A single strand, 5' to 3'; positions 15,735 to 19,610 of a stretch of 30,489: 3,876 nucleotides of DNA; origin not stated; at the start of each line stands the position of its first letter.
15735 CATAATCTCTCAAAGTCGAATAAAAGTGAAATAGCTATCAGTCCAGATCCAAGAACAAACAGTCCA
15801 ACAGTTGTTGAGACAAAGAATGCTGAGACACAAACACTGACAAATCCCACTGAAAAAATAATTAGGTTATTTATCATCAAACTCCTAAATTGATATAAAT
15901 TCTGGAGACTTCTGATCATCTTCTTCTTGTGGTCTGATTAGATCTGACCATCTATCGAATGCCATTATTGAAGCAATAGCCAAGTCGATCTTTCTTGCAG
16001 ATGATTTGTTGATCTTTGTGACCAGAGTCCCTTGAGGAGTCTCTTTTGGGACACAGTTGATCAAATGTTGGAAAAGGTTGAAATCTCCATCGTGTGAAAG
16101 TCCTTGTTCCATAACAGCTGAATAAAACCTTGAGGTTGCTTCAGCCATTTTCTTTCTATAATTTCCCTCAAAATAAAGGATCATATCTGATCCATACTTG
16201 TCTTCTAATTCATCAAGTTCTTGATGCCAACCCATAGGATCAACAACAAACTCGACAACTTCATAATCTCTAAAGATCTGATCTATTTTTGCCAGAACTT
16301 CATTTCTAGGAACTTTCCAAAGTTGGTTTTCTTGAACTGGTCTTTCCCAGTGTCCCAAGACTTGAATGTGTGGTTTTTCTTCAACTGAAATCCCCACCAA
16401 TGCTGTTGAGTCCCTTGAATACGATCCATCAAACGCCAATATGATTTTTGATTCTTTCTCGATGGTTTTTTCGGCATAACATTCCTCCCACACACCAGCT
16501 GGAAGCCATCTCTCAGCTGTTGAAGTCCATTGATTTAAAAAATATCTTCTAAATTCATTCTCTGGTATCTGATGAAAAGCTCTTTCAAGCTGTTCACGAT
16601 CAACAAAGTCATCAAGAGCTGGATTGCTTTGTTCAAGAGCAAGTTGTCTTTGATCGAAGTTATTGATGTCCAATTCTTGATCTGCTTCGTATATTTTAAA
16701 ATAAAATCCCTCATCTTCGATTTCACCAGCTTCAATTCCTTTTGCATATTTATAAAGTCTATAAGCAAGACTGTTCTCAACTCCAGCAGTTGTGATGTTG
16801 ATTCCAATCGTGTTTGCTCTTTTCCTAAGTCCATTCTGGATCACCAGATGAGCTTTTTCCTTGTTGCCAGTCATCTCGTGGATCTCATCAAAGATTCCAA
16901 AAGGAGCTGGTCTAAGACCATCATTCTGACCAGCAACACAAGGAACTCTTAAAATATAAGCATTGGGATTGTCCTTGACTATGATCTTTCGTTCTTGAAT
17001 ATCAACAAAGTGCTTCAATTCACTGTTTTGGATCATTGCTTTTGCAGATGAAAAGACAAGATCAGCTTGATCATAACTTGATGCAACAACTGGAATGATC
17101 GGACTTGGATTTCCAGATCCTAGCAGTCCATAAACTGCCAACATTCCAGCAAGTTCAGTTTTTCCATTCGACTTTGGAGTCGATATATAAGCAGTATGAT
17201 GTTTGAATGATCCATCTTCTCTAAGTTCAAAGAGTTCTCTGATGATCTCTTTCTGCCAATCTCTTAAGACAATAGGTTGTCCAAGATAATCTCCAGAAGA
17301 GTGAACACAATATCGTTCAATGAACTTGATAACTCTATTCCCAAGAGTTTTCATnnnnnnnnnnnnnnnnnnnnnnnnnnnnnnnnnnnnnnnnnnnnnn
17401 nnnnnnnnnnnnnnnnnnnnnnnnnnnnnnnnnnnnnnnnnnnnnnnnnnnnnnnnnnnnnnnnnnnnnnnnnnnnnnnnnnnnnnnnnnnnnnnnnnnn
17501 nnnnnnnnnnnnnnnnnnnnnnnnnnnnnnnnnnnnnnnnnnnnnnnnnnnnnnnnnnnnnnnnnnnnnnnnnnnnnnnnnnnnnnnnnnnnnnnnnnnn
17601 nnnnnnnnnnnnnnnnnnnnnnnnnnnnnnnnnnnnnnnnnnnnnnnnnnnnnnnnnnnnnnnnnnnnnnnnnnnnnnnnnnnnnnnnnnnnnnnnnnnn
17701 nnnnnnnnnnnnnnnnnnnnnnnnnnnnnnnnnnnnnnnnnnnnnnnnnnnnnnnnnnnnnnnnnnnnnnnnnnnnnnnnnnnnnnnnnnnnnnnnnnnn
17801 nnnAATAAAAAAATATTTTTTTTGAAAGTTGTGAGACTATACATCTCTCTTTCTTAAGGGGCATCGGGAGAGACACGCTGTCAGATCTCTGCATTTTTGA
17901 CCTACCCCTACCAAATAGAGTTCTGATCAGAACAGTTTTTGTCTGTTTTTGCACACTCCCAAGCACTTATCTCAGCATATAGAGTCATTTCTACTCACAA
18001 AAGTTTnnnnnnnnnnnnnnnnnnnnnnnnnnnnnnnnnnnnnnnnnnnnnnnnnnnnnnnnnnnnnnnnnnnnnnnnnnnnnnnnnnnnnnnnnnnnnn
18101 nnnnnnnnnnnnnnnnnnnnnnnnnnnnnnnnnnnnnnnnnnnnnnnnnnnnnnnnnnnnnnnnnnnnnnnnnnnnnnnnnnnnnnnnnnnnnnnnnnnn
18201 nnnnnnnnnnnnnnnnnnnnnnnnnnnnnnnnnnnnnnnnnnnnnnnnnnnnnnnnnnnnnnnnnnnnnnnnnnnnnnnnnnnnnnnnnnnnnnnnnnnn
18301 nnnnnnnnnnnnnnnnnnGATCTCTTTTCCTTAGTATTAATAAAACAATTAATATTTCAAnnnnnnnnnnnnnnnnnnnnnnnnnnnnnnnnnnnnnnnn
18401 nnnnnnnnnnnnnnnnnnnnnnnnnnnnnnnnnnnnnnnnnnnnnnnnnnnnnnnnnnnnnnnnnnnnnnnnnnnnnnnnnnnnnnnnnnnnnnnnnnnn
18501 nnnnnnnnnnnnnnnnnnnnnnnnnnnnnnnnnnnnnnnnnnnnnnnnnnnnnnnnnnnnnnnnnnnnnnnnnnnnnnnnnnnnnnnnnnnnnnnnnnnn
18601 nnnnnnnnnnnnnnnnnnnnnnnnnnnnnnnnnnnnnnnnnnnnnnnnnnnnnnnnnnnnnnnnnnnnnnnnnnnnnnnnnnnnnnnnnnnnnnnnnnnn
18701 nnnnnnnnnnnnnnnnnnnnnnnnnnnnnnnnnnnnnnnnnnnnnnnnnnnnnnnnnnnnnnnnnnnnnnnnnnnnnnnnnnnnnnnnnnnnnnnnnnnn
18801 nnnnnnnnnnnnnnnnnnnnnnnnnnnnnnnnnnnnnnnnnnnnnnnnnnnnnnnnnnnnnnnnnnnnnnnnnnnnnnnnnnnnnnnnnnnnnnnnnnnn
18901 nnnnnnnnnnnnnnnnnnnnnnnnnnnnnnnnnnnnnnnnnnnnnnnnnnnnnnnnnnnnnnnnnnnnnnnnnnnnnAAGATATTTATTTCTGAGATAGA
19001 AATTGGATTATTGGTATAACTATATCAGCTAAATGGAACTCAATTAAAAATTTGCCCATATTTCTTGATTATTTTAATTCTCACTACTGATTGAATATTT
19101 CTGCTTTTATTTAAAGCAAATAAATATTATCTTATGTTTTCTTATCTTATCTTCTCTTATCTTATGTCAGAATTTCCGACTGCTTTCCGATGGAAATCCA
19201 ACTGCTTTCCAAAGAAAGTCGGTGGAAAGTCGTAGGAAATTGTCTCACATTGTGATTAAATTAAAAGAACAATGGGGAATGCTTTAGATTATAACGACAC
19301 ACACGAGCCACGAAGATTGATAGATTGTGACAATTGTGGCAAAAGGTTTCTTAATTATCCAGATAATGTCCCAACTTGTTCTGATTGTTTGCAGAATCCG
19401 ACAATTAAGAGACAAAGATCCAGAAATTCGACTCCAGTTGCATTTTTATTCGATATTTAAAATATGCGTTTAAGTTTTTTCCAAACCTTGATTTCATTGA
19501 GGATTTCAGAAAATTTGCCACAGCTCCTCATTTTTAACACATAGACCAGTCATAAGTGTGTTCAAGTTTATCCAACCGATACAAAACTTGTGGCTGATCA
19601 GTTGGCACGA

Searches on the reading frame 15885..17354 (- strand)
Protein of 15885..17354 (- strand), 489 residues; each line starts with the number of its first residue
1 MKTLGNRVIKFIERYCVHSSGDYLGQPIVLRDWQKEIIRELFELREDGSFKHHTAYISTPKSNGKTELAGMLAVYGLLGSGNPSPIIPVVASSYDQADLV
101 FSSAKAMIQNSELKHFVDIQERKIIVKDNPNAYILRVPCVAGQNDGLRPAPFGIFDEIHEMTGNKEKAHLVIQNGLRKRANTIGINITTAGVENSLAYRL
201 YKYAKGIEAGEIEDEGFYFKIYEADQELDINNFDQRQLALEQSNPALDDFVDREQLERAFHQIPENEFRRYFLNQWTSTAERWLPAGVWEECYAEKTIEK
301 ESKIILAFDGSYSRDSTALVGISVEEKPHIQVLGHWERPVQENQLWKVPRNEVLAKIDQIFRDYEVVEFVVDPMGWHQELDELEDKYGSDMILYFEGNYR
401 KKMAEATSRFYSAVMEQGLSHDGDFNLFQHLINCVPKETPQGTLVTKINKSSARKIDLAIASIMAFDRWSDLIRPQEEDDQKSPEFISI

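Call 84: search_dna_similar(query=window:15885-17354:-, collection=phages, mode=protein, max_rows=12)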
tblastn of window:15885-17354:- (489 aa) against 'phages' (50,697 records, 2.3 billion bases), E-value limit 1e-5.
Records with a match: 3426; places in all: 3431; records where one place covers at least 80% of the query: 1844.
Best place of each record, by identity: <60% 3426.
By first word of the organism name: Mycobacterium 1487; Gordonia 228; Streptomyces 214; Vibrio 168; Streptococcus 166; Microbacterium 164; Arthrobacter 163; Staphylococcus 141; Paenibacillus 107; Ralstonia 62; and 88 more.
By host as written in the record: Mycobacterium smegmatis mc2 155 1036; - 258; Mycobacterium smegmatis mc#155 190; Gordonia terrae 3612 146; Microbacterium foliorum NRRL B-24224 100; Mycobacterium smegmatis mc2155 82; Arthrobacter globiformis B-2979 59; Arthrobacter sp. ATCC 21022 54; and 520 more.
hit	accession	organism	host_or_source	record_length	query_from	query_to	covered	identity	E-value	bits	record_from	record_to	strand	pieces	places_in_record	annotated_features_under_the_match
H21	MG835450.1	Pontimonas phage phiPsal1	Pontimonas salivibrio CL-TW6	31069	8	468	94%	33.4%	1e-62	226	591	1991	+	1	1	large terminase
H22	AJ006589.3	Lomovskayavirus C31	-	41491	5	465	94%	31.5%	1e-54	203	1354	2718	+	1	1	33: gp33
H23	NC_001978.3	Lomovskayavirus C31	-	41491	5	465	94%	31.5%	1e-54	203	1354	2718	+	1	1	33: terminase large subunit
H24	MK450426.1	Streptomyces phage Euratis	Streptomyces griseus ATCC 10137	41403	5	465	94%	31.4%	5e-54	201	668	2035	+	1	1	2: terminase large subunit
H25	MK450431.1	Streptomyces phage Lilbooboo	Streptomyces griseus ATCC 10137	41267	5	465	94%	31.3%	1e-53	200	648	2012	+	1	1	2: terminase large subunit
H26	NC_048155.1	Streptomyces phage Lilbooboo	Streptomyces griseus ATCC 10137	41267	5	465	94%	31.3%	1e-53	200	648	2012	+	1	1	2: terminase large subunit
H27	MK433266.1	Streptomyces phage Shawty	Streptomyces platensis MJ1A1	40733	5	465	94%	31.2%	1e-52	197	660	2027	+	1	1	2: terminase large subunit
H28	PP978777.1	Streptomyces phage Samora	Streptomyces baarnensis NRRL B-2842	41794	5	465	94%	30.9%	4e-54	201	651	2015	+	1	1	2: terminase large subunit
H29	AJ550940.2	Lomovskayavirus BT1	-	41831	5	465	94%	30.9%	8e-54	201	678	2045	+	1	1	33: gp33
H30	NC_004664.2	Streptomyces phage phiBT1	Streptomyces lividans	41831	5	465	94%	30.9%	8e-54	201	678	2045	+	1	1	33: terminase large subunit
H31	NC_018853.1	Streptomyces phage TG1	Streptomyces avermitilis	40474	5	465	94%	30.9%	8e-53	197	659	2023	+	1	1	terminase large subunit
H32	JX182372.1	Streptomyces phage TG1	Streptomyces avermitilis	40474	5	465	94%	30.9%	8e-53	197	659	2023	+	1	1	terminase large subunit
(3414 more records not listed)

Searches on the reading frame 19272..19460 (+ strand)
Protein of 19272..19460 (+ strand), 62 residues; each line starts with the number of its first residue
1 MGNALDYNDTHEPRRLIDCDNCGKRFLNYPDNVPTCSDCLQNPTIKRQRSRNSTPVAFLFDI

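Call 9: search_protein_families(library=pfam, proteins=[window:19272-19460:+], max_evalue=0.01)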
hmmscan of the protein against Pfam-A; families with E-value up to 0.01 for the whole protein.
window:19272-19460:+ (62 aa): 0 families

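Call 10: search_protein_families(library=phrogs, proteins=[window:19272-19460:+], max_evalue=0.01)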
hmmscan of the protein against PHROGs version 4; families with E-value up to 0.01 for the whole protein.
window:19272-19460:+ (62 aa): 2 families
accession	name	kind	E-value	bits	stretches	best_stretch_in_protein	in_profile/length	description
phrog_12167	-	unknown function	0.007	17.5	1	14-39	140-165/182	-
phrog_9753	-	unknown function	0.0098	16.8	0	15-52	4-38/64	-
